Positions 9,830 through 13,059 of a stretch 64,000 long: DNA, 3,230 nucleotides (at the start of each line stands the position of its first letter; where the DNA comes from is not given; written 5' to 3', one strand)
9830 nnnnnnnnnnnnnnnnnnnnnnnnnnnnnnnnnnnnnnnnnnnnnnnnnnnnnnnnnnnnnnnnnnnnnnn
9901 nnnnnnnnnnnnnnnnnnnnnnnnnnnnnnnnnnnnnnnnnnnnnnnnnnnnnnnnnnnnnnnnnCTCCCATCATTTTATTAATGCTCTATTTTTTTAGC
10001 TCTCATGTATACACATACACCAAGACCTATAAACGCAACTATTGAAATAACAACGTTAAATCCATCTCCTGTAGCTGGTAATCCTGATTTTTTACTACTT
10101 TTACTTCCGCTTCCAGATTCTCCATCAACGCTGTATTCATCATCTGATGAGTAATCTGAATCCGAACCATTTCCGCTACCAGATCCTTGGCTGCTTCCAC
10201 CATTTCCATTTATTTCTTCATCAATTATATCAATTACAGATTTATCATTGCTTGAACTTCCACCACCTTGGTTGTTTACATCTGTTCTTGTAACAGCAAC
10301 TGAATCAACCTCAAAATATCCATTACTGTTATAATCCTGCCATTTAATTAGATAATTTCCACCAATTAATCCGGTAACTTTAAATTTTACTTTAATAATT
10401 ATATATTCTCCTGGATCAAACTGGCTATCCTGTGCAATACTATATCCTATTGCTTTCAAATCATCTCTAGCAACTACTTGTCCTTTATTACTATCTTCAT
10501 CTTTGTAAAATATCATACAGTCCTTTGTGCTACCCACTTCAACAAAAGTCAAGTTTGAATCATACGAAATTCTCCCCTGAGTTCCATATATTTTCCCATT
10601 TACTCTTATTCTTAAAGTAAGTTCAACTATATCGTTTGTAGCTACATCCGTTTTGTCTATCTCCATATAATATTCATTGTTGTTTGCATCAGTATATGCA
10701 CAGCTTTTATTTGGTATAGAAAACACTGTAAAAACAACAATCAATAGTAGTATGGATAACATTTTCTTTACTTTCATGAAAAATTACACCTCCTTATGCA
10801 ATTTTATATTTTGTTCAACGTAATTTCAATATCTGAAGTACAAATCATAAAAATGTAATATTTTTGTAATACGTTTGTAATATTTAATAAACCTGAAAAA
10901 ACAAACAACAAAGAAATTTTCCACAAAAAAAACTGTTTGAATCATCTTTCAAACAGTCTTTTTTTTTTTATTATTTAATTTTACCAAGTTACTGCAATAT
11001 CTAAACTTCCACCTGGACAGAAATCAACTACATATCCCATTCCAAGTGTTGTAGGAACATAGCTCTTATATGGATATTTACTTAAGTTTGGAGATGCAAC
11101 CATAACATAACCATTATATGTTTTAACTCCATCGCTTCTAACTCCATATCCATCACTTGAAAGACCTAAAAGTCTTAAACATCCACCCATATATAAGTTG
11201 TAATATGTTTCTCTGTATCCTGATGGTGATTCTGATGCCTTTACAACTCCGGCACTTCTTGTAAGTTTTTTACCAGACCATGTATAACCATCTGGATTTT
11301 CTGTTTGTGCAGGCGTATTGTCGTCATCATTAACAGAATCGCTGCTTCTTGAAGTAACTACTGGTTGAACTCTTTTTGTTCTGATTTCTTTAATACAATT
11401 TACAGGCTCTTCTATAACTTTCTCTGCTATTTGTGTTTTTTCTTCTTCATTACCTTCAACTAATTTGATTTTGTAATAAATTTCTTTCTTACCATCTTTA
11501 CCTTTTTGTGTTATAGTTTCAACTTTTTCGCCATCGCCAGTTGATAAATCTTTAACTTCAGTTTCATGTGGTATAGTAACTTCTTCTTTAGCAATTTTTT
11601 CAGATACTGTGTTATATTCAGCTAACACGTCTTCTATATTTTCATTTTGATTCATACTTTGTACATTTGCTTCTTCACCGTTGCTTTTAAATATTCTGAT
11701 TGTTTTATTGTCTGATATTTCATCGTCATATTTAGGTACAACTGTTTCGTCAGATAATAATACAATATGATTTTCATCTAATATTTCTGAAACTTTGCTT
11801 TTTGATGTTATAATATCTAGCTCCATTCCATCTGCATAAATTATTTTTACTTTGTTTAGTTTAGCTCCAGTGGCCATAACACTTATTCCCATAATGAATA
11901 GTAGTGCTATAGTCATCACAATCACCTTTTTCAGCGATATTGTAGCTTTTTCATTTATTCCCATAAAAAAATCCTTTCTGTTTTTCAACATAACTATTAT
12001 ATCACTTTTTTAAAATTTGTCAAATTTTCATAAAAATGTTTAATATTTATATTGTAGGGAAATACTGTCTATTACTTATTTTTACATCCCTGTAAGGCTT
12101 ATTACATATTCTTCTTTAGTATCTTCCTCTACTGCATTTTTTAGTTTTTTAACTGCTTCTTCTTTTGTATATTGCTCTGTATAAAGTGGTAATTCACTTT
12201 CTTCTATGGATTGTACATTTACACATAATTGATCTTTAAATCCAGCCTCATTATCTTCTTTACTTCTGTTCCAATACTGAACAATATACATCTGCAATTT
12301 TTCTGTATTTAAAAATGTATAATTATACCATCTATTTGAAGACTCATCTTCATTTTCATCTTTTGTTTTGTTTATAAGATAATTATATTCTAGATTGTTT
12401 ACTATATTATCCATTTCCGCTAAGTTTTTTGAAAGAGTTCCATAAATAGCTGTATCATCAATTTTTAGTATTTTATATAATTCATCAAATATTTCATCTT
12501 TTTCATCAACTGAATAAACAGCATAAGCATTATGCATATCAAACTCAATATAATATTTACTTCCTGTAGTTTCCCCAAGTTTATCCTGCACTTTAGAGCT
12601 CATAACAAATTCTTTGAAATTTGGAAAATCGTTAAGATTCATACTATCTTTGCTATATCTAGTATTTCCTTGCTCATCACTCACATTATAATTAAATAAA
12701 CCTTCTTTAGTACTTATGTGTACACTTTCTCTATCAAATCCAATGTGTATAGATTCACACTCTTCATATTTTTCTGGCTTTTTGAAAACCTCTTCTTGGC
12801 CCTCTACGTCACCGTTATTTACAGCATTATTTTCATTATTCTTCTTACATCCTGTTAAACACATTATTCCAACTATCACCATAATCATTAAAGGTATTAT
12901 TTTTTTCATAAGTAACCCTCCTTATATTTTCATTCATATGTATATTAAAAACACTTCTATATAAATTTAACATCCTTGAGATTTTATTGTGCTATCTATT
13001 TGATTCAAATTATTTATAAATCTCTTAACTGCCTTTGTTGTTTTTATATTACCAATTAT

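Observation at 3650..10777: Non-cellulosomal cohesin-dockerin surface assembly whose dockerin-borne cargo is DUF4214-repeat proteins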

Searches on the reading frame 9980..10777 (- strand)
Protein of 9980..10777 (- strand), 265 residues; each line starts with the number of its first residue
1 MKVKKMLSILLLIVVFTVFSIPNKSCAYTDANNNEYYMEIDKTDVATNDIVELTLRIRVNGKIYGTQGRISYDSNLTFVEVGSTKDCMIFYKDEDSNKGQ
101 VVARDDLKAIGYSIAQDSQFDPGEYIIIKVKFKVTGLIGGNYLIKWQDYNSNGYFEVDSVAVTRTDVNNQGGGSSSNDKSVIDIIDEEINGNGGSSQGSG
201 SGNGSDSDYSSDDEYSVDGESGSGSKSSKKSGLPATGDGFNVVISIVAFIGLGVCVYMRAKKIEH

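Call 3: search_protein_families(library=pfam, proteins=[window:9980-10777:-], max_evalue=0.1)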
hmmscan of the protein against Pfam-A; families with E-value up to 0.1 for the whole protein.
window:9980-10777:- (265 aa): 4 families
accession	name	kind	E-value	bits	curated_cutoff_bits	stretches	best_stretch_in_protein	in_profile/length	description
PF06129.17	Chordopox_G3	-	0.028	15.6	22.3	1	7-97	7-96/108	Chordopoxvirus G3 protein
PF21613.2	Pesticin_RB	-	0.029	14.8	27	1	44-92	46-93/136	Pesticin, receptor binding domain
PF16339.10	DUF4969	-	0.057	14.2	31.4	0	9-51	5-47/79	Domain of unknown function (DUF4969)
PF00746.26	Gram_pos_anchor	-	0.079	13.4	20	0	226-264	2-42/43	LPXTG cell wall anchor motif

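Call 4: search_protein_families(library=ncbifam, proteins=[window:9980-10777:-], max_evalue=0.1)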
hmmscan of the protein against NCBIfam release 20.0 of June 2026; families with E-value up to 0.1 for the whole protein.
window:9980-10777:- (265 aa): 1 family
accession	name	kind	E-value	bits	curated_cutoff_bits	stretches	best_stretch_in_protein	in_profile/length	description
NF053819.1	EF0750_LPXTG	subfamily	0.00048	20.6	47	0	218-262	57-102/105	EF2685/EF0750 family sortase-dependent surface protein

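Call 5: search_solved_structures(query=window:9980-10777:-, max_evalue=10, show_alignments=2)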
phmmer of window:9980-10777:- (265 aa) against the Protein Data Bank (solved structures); distinct sequences matched with E-value up to 10: 0.

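Call 15: find_homologous_proteins(query=window:9980-10777:-, max_evalue=0.01)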
Query window:9980-10777:- (265 aa): 5 proteins with E <= 0.01 among 4587 candidates.
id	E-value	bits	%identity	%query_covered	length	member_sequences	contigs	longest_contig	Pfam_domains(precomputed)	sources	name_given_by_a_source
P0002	7.5e-166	568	100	100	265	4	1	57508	-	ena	-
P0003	5.4e-41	159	39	100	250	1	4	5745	PF00963.25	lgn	-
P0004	1.0e-39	154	37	99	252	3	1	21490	-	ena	-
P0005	1.8e-38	150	38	88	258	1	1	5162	PF00963.25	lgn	-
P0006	5.0e-38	149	39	88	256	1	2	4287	-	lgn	-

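Call 16: find_encoding_contigs(protein=P0004, flank=10000, max_places=4)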
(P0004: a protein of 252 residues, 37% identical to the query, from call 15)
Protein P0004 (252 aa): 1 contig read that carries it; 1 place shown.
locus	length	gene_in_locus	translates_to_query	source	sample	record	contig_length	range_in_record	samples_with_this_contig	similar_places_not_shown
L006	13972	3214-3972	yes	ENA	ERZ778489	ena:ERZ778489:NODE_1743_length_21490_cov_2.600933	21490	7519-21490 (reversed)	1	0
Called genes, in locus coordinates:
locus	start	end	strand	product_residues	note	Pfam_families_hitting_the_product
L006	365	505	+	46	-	-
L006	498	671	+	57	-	-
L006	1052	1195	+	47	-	-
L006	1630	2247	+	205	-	-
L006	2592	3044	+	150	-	PF00078:RVT_1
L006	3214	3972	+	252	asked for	-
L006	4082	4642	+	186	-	-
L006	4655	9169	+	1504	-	PF13472:Lipase_GDSL_2 (weak), PF13946:DUF4214 (faint), PF01832:Glucosaminidase (weak)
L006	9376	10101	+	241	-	-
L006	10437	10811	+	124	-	-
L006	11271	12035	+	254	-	PF00578:AhpC-TSA, PF08534:Redoxin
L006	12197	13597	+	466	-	PF02878:PGM_PMM_I, PF02879:PGM_PMM_II, PF02880:PGM_PMM_III, PF00408:PGM_PMM_IV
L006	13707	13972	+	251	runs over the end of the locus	PF01797:Y1_Tnp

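Call 17: find_encoding_contigs(protein=P0003, flank=10000, max_places=4)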
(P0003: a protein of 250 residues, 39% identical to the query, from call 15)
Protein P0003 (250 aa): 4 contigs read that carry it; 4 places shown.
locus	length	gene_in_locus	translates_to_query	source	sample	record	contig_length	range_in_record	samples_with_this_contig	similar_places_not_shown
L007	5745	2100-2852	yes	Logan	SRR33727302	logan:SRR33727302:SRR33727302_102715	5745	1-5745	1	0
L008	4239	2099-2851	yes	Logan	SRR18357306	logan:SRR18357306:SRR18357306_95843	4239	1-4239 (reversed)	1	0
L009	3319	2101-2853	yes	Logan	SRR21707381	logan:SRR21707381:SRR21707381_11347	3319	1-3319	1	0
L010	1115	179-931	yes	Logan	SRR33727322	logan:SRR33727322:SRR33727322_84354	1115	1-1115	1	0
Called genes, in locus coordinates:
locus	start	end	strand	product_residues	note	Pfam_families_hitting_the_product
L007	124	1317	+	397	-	PF20717:DUF6829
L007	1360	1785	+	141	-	PF15891:Nuc_deoxyri_tr2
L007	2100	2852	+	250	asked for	PF00963:Cohesin (weak)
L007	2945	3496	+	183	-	-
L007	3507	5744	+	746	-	?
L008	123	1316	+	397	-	PF20717:DUF6829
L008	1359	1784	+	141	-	PF15891:Nuc_deoxyri_tr2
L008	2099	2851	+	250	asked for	PF00963:Cohesin (weak)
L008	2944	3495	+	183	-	-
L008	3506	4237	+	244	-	?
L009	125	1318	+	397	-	PF20717:DUF6829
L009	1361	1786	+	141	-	PF15891:Nuc_deoxyri_tr2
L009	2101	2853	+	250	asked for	PF00963:Cohesin (weak)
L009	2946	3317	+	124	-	?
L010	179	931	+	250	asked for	PF00963:Cohesin (weak)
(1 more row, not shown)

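Call 18: find_encoding_contigs(protein=P0005, flank=10000, max_places=4)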
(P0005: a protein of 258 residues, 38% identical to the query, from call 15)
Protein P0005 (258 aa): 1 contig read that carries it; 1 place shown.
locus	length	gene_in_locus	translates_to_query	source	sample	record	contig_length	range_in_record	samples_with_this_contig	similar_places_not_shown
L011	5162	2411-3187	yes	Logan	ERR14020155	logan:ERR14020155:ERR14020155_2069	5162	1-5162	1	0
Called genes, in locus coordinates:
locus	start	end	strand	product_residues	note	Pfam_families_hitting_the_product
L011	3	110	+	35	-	?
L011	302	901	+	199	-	PF03692:CxxCxxCC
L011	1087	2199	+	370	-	PF00871:Acetate_kinase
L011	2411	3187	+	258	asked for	PF00963:Cohesin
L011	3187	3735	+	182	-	-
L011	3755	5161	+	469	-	?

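Call 19: find_encoding_contigs(protein=P0006, flank=10000, max_places=4)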
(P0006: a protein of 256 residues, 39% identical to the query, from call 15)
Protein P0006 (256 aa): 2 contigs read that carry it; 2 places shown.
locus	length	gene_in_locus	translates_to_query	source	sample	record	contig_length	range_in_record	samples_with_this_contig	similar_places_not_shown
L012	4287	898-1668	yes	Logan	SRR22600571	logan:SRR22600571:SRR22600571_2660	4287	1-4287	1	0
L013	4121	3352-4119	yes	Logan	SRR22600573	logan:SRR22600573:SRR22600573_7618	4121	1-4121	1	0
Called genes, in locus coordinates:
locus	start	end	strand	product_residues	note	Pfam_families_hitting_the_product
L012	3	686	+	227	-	?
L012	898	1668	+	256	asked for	-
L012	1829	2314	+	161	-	-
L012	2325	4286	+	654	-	?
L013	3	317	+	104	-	?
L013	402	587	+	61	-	-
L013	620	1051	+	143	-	-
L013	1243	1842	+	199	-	PF03692:CxxCxxCC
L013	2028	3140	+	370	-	PF00871:Acetate_kinase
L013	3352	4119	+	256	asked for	?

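Call 24: search_solved_structures(query=A2, max_evalue=10, show_alignments=2)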
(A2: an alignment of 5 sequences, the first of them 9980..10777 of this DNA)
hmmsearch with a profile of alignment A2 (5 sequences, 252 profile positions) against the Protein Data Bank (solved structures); distinct sequences matched with E-value up to 10: 2.
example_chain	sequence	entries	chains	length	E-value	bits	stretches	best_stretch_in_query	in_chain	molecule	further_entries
5g5d_A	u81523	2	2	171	0.00023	23.7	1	35-74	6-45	CELLULOSOME ANCHORING PROTEIN COHESIN REGION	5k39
3l8q_A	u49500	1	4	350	0.18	14.3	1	35-74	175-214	Cellulosomal scaffoldin adaptor protein B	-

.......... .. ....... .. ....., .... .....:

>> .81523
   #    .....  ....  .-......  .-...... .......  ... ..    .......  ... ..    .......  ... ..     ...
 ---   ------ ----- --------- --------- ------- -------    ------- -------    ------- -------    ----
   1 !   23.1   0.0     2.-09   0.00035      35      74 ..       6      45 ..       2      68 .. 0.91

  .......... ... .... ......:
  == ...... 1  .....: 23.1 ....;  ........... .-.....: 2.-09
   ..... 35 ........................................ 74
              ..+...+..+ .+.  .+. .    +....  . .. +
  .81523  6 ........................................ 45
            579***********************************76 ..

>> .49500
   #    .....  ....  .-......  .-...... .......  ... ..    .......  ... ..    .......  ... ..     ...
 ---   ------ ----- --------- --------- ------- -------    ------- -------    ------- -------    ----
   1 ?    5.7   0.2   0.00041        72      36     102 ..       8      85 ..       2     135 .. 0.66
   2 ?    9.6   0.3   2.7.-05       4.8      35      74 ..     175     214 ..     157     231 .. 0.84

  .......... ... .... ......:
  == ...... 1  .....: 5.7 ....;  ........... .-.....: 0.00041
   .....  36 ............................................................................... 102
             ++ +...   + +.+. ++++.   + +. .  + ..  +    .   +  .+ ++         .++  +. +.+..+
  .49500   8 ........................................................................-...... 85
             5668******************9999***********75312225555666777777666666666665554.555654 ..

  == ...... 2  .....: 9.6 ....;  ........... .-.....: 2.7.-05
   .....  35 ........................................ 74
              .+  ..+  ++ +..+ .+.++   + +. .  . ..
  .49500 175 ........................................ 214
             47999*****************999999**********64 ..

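Call 25: search_protein_families(library=pfam, proteins=[P0003, P0004, P0005, P0006, L006:4082-4642:+, L006:4655-9169:+, L006:9346-10101:+, L007:3507-5744:+, L012:2325-4286:+, L011:3755-5161:+], max_evalue=0.01)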
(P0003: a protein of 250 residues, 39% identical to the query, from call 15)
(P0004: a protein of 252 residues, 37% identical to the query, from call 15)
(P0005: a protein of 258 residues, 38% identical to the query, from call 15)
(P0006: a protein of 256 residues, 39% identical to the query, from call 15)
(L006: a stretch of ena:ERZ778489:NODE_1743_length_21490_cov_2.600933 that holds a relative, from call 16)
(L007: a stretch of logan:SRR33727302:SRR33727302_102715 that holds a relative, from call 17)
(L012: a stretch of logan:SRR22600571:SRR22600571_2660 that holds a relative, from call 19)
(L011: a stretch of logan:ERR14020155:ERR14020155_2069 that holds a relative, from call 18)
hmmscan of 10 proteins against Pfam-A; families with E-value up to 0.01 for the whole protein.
P0003 (250 aa): 1 family
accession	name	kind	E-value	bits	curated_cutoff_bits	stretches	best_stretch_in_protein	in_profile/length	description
PF00963.24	Cohesin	-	4e-07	30.7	24.1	1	36-143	2-116/139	Cohesin domain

P0004 (252 aa): 0 families

P0005 (258 aa): 2 families
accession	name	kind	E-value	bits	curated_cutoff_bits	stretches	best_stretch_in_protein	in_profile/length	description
PF00963.24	Cohesin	-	1.6e-08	35.3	24.1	1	36-143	2-116/139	Cohesin domain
PF00746.26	Gram_pos_anchor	-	0.0014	19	20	1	217-241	5-29/43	LPXTG cell wall anchor motif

P0006 (256 aa): 0 families

L006:4082-4642:+ (186 aa): 1 family
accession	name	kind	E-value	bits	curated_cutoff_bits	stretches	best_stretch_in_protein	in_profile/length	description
PF20098.4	DUF6488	-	0.0014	19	27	0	6-52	2-46/110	Family of unknown function (DUF6488)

L006:4655-9169:+ (1504 aa): 5 families
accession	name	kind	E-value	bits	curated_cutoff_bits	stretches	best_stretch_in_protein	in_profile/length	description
PF13946.11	DUF4214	-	6.6e-26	90.6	23.2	4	771-830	4-67/72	Domain of unknown function (DUF4214)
PF13472.12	Lipase_GDSL_2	-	5.3e-07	30.7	32.9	1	287-452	17-173/178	GDSL-like Lipase/Acylhydrolase family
PF01832.25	Glucosaminidase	-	7.7e-06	27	30.2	1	1182-1291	4-118/123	Mannosyl-glycoprotein endo-beta-N-acetylglucosaminidase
PF00427.26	PBS_linker_poly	-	0.00069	20.1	28.7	0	877-963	30-115/126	Phycobilisome Linker polypeptide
PF00404.24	Dockerin_1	-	0.008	16.8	22.9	1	1026-1080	1-51/57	Dockerin type I domain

L006:9346-10101:+ (251 aa): 2 families
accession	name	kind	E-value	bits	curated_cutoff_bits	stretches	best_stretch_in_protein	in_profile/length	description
PF13529.12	Peptidase_C39_2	-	0.002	19.2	24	1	190-243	5-45/143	Peptidase_C39 like family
PF00404.24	Dockerin_1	-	0.0037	17.9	22.9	0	71-126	1-52/57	Dockerin type I domain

L007:3507-5744:+ (746 aa): 3 families
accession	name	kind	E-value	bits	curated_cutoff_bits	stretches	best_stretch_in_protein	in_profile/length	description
PF13946.11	DUF4214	-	4.5e-20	71.9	23.2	3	426-486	3-67/72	Domain of unknown function (DUF4214)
PF00404.24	Dockerin_1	-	0.00054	20.5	22.9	1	682-737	1-52/57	Dockerin type I domain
PF00427.26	PBS_linker_poly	-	0.00074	20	28.7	0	529-619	26-115/126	Phycobilisome Linker polypeptide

L012:2325-4286:+ (654 aa): 1 family
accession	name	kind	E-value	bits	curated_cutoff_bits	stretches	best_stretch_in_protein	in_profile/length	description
PF13946.11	DUF4214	-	7.4e-15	55.2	23.2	3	581-641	3-67/72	Domain of unknown function (DUF4214)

L011:3755-5161:+ (469 aa): 1 family
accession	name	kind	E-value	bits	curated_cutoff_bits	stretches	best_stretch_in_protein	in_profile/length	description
PF13946.11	DUF4214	-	0.00028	21.3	23.2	1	398-453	16-71/72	Domain of unknown function (DUF4214)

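Call 63: find_related_loci(query=A2, collection=genome_contigs, flank=10000)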
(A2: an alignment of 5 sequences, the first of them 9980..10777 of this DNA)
Query A2 (265 aa) in genome_contigs; peptide patterns used: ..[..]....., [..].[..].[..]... (x = any residue, [..] = any of these).
152 stretches matched a pattern, but none encodes a relative of the query by tblastn (E <= 1e-3).

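Call 93: list_cluster_members(proteins=[window:9980-10777:-, window:9501-9956:-, window:6051-8261:-, window:3650-5974:-, window:23681-25225:-])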
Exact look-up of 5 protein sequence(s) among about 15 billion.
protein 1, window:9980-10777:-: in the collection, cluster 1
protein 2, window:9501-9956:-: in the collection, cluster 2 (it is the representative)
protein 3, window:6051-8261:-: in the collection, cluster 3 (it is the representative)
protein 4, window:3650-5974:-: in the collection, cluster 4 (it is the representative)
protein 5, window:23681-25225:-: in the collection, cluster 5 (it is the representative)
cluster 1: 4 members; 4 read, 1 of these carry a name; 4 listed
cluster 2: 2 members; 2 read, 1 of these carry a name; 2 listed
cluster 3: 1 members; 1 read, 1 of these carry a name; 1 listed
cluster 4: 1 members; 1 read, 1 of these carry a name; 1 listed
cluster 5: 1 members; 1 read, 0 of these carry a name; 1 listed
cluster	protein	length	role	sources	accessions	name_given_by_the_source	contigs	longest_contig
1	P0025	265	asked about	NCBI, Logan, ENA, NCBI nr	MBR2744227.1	MAG: hypothetical protein IKE01_02880 [Clostridia bacterium] | hypothetical protein [Clostridia bacterium]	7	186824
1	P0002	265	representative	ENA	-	-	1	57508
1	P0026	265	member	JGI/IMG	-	-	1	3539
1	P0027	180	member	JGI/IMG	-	-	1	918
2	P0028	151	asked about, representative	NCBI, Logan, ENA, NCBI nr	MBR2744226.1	MAG: dockerin type I repeat-containing protein [Clostridia bacterium] | dockerin type I repeat-containing protein [Clostridia bacterium]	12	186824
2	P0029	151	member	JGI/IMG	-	-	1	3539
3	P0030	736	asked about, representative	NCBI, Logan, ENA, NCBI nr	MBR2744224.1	MAG: DUF4214 domain-containing protein [Clostridia bacterium] | DUF4214 domain-containing protein [Clostridia bacterium]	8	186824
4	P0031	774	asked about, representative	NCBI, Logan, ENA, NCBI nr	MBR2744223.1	MAG: DUF4214 domain-containing protein [Clostridia bacterium] | DUF4214 domain-containing protein [Clostridia bacterium]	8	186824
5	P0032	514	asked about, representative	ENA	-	-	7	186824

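Call 103: search_solved_structures(query=L006:5372-6376:+, max_evalue=0.01, show_alignments=0)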
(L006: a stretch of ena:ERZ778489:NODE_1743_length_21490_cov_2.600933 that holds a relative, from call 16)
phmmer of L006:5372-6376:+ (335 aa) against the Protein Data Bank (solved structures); distinct sequences matched with E-value up to 0.01: 3.
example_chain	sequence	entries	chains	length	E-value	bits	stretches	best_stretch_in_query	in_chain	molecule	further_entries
2hsj_A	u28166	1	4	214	0.00021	24.1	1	100-225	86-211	Putative platelet activating factor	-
7pzg_AAA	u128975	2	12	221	0.00027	23.7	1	95-213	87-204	Lysophospholipase L1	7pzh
6njc_A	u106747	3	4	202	0.00032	23.4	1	95-212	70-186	Sialate O-acetylesterase | Lysophospholipase L1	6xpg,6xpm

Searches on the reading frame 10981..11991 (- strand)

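Call 3: search_protein_families(library=pfam, proteins=[window:10981-11991:-], max_evalue=0.1)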
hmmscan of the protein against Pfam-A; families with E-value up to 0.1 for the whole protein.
window:10981-11991:- (336 aa): 4 families
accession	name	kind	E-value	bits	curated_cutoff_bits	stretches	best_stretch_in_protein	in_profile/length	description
PF07501.17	G5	-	6e-08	33.3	23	1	134-202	4-71/75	G5 domain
PF09786.14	CytochromB561_N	-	0.0083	15.6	27.3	1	11-220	48-236/571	Cytochrome B561, N terminal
PF14400.11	Transglut_i_TM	-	0.011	16.1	25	1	154-218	68-133/161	Inactive transglutaminase fused to 7 transmembrane helices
PF03990.20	DUF348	-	0.016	15.3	24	1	52-86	4-38/41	G5-linked-Ubiquitin-like domain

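Call 4: search_protein_families(library=ncbifam, proteins=[window:10981-11991:-], max_evalue=0.1)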
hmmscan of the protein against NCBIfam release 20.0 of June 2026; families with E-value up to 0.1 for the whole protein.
window:10981-11991:- (336 aa): 1 family
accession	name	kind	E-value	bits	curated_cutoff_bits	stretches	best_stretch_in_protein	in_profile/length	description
NF040942.2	hypo_ExtJ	equivalog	0.079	13.4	52.5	0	21-65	2-45/77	selenite/tellurite reduction operon protein ExtJ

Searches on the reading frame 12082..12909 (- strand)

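Call 3: search_protein_families(library=pfam, proteins=[window:12082-12909:-], max_evalue=0.1)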
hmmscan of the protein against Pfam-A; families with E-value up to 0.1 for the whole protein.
window:12082-12909:- (275 aa): 0 families

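Call 4: search_protein_families(library=ncbifam, proteins=[window:12082-12909:-], max_evalue=0.1)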
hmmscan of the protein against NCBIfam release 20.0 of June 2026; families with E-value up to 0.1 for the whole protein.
window:12082-12909:- (275 aa): 3 families
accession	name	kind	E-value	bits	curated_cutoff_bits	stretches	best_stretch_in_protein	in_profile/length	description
NF053838.1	hit_Bd0108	equivalog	0.023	15.2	40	1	1-34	1-34/94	predatory lifecycle switch protein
NF047408.1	SA0632_fam_LP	equivalog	0.024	14.3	70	1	1-32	1-29/68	SA0632 family lipoprotein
NF040939.2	trans_reg_lrs14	equivalog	0.026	14.5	90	1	130-209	15-95/103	Lrs14 family HTH-type transcriptional regulator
